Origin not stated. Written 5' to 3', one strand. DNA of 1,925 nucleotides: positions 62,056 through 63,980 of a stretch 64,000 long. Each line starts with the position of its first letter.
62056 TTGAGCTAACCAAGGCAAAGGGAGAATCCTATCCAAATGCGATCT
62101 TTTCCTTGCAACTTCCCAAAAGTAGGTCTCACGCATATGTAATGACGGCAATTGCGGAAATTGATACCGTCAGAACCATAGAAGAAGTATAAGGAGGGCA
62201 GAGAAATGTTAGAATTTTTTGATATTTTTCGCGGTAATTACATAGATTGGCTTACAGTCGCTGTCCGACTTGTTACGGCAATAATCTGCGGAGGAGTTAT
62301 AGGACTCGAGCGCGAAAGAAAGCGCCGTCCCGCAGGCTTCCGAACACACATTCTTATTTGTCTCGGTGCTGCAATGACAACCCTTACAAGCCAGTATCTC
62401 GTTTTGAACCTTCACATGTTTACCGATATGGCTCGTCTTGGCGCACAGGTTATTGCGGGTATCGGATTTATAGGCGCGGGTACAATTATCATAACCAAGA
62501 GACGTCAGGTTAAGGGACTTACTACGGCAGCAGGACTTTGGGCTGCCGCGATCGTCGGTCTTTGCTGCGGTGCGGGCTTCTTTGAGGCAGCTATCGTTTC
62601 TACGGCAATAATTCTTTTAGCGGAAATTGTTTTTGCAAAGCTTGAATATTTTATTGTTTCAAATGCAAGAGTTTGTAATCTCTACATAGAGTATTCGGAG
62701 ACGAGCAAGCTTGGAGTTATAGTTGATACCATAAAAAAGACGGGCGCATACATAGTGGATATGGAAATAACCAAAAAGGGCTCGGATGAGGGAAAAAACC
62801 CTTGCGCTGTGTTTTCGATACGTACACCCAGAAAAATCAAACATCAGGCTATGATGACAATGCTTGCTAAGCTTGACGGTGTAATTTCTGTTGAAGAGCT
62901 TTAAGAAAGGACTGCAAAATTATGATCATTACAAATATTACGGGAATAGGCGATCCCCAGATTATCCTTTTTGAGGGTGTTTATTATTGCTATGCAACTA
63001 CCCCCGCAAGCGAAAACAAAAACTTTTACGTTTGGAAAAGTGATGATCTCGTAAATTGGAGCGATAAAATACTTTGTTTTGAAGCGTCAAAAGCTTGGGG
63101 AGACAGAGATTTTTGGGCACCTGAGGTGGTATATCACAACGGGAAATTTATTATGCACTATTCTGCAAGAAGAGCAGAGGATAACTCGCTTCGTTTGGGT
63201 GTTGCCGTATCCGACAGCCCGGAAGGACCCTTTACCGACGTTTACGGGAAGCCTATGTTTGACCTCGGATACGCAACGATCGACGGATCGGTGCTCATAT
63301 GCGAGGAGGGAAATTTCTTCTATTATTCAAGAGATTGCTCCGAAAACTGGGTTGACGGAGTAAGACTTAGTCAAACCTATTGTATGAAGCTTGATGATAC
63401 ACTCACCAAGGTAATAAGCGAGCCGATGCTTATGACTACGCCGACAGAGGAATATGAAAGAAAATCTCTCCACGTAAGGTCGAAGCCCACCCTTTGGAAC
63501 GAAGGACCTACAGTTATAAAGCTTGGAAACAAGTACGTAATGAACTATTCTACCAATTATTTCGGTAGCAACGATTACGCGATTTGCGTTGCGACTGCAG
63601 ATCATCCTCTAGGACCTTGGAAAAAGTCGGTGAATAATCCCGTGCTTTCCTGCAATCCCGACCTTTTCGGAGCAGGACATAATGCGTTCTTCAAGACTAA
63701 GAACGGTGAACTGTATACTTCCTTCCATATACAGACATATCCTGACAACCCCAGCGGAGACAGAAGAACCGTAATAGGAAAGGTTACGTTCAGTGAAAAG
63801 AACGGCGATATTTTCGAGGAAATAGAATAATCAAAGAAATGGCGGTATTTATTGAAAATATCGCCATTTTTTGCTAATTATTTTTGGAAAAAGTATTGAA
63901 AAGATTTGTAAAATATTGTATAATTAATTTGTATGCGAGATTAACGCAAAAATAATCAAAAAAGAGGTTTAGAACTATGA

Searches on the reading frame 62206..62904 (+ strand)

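Call 89: search_protein_families(library=pfam, proteins=[window:62206-62904:+], max_evalue=0.00001)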
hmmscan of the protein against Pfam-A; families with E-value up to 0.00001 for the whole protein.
window:62206-62904:+ (232 aa): 1 family
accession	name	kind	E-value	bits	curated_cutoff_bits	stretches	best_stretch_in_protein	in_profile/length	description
PF02308.21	MgtC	-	4.5e-39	134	31.4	1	22-147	1-119/121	MgtC family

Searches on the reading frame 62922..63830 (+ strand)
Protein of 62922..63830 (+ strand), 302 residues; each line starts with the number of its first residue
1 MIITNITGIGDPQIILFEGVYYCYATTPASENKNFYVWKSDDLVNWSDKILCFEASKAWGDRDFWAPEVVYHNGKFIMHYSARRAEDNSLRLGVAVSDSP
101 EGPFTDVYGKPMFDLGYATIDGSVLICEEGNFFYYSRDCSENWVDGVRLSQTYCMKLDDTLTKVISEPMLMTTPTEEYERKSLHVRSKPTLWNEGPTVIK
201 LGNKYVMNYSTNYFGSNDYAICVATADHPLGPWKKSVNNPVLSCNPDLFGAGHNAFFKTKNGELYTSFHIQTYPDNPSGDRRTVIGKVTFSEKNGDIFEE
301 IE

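Call 89: search_protein_families(library=pfam, proteins=[window:62922-63830:+], max_evalue=0.00001)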
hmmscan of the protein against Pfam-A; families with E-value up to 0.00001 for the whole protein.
window:62922-63830:+ (302 aa): 1 family
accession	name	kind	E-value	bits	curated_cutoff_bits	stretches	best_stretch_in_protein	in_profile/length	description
PF04616.20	Glyco_hydro_43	-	8.8e-47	160.3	32.2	1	11-292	12-284/288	Glycosyl hydrolases family 43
